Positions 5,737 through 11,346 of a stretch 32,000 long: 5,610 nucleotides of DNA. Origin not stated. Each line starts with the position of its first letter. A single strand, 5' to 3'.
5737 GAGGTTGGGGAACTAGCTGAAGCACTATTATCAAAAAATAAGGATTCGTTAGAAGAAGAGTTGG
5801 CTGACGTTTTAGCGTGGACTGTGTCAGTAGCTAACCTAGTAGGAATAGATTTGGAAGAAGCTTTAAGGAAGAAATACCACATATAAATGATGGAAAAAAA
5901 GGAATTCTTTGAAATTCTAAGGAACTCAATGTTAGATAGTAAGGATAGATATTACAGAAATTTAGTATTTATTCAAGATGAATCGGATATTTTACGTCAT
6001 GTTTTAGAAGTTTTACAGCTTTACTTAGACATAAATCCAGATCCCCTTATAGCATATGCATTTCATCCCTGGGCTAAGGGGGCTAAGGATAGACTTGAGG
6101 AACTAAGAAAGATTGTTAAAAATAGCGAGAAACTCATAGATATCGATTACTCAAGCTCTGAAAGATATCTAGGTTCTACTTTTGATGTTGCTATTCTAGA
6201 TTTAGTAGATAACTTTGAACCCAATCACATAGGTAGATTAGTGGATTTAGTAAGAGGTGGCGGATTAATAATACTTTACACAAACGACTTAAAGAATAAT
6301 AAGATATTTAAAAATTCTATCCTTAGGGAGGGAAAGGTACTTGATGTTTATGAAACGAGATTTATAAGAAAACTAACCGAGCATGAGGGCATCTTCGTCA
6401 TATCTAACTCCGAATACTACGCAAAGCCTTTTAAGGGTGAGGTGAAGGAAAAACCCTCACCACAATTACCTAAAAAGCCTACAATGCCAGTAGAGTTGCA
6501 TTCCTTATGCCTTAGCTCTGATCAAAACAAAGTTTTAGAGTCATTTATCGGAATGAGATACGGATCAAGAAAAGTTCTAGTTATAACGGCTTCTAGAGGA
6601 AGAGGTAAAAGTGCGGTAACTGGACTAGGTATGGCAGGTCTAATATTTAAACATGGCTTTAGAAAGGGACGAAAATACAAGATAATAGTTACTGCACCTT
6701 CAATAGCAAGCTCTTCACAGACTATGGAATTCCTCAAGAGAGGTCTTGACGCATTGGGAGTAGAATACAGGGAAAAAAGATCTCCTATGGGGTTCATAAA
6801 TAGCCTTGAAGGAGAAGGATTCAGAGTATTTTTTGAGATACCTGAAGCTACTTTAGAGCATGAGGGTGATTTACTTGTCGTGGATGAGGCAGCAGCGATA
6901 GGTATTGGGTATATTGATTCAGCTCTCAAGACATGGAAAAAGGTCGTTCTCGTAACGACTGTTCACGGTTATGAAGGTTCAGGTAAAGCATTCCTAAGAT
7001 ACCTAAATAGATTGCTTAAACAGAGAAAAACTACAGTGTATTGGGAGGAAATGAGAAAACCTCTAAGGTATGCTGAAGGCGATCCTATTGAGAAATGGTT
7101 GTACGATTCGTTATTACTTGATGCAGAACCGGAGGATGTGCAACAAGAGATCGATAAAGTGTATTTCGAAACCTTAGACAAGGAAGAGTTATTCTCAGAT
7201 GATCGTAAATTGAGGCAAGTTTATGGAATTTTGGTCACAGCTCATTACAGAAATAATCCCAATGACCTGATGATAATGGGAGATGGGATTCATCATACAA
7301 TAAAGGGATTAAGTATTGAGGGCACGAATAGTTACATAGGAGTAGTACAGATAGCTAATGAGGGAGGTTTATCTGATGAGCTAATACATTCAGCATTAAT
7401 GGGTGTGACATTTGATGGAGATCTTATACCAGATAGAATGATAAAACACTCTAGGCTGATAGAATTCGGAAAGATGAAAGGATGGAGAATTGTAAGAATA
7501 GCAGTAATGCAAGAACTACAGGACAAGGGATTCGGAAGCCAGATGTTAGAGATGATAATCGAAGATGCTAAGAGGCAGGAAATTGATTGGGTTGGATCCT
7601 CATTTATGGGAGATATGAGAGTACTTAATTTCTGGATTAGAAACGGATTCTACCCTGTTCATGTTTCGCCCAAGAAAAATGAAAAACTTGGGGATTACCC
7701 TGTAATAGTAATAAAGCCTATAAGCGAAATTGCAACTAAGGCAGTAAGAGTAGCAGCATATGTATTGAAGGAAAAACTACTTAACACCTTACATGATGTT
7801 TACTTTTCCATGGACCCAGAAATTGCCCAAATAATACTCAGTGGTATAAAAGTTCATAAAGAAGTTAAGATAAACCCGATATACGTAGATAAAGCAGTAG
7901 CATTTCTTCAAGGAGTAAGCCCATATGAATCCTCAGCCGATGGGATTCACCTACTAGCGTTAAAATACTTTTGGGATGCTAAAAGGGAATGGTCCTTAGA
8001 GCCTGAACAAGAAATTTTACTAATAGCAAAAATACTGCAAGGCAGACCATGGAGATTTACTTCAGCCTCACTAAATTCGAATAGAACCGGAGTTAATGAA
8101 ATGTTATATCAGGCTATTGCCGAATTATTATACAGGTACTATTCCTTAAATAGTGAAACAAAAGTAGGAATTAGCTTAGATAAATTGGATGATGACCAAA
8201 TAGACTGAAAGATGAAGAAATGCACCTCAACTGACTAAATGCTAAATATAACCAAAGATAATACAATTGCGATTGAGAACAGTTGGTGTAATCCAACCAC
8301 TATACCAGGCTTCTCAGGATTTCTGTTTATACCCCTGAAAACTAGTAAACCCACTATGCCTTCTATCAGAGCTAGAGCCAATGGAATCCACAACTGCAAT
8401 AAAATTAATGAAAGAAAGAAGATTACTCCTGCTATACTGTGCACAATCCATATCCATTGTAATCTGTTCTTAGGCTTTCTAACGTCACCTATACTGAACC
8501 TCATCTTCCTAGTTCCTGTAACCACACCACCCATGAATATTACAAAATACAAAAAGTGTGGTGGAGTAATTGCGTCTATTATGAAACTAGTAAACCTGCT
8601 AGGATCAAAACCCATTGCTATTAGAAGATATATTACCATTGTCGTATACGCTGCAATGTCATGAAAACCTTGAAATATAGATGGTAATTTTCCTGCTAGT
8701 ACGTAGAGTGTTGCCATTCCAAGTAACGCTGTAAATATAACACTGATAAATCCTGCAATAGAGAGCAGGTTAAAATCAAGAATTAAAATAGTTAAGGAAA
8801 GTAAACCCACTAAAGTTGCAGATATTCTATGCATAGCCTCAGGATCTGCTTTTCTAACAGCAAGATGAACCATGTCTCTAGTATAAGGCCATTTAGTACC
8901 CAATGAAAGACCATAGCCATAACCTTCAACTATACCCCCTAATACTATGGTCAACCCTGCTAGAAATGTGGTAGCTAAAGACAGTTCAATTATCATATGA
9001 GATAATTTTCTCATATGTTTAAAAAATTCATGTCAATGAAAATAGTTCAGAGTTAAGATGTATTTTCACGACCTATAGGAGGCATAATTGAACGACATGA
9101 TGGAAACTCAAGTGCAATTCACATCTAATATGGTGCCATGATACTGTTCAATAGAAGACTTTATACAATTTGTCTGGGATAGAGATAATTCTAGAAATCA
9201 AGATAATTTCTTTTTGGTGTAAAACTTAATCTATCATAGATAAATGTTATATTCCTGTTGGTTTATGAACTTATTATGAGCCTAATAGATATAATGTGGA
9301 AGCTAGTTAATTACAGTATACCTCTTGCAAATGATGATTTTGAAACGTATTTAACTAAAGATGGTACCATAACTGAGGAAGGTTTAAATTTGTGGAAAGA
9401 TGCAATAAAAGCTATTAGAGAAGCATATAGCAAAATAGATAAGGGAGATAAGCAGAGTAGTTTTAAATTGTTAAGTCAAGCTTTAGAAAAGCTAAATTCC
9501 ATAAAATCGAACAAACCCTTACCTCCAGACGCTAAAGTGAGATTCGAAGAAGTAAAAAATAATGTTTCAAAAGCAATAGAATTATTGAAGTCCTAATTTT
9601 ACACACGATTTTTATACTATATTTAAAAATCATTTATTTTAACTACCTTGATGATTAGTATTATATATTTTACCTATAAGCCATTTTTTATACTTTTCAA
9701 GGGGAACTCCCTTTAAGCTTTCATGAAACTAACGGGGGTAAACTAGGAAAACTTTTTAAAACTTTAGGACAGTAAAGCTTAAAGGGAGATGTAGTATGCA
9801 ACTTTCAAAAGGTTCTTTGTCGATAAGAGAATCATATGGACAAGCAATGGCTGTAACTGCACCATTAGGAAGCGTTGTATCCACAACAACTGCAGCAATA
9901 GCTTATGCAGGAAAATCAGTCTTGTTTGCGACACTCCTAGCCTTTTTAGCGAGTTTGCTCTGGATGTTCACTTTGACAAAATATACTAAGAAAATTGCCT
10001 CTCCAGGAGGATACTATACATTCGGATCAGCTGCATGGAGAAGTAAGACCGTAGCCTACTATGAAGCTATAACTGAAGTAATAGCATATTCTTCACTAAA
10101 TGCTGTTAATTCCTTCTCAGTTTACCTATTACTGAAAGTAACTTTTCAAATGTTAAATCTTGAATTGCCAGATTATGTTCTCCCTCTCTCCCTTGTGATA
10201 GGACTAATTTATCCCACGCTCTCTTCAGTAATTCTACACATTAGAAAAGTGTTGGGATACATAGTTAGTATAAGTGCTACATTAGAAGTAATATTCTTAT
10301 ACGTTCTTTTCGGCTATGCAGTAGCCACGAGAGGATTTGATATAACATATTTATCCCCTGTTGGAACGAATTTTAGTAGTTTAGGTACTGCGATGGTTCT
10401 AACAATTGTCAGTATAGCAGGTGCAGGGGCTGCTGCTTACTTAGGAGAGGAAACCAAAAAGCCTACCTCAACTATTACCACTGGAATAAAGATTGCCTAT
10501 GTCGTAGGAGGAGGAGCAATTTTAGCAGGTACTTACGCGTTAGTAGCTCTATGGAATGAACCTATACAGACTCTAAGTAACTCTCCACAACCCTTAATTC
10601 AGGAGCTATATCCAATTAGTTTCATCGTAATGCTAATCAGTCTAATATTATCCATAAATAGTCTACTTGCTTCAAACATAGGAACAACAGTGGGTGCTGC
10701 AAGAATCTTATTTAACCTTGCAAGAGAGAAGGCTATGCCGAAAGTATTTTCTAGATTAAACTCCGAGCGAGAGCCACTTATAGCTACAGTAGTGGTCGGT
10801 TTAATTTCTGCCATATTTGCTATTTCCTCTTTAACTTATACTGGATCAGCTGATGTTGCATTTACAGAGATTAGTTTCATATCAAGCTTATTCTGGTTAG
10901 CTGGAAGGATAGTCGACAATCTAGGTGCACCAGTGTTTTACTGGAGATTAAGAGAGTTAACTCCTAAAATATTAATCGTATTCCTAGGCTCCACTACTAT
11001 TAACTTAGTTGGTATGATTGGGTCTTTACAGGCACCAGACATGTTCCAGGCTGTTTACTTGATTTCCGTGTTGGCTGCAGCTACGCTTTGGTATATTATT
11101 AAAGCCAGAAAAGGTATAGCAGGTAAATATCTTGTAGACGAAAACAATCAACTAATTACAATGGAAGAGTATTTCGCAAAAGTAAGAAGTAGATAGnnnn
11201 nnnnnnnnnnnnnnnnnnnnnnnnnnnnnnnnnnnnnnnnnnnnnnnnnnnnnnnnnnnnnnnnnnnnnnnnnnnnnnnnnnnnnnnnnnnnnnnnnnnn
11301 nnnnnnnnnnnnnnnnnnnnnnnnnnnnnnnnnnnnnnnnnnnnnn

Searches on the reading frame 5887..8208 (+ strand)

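Call 75: search_protein_families(library=pfam, proteins=[window:5887-8208:+], max_evalue=0.00001)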
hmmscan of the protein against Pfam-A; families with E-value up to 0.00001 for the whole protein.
window:5887-8208:+ (773 aa): 3 families
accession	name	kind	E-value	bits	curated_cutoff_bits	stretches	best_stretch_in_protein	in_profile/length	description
PF05127.21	NAT10_TcmA_helicase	-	6.3e-51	173.2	22.7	1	232-412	1-176/176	RNA cytidine acetyltransferase NAT10/TcmA, helicase domain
PF08351.18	TmcA_N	-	4.4e-48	163.9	22.7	1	11-172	3-177/178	tRNA(Met) cytidine acetyltransferase TmcA, N-terminal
PF13718.12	GNAT_acetyltr_2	-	1.4e-31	110.1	24.6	2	445-558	2-122/229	GNAT acetyltransferase 2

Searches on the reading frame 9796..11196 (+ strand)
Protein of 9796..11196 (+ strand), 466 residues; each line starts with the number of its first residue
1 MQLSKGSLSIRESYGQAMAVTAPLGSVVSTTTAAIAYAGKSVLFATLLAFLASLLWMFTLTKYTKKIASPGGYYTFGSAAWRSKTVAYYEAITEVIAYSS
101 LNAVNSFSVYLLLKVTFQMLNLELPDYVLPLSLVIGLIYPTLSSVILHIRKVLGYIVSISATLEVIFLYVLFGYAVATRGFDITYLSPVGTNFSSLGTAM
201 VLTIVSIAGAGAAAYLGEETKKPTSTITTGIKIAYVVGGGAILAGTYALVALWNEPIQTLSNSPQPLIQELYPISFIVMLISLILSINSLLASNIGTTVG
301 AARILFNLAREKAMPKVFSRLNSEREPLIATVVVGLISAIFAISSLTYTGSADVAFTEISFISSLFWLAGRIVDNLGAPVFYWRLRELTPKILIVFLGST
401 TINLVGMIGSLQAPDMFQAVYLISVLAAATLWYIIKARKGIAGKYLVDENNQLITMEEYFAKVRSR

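Call 75: search_protein_families(library=pfam, proteins=[window:9796-11196:+], max_evalue=0.00001)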
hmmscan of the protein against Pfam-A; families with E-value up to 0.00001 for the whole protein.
window:9796-11196:+ (466 aa): 1 family
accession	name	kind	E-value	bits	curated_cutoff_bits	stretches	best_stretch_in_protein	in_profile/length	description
PF00324.27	AA_permease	-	8.1e-14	51.6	24.6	1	17-368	6-371/470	Amino acid permease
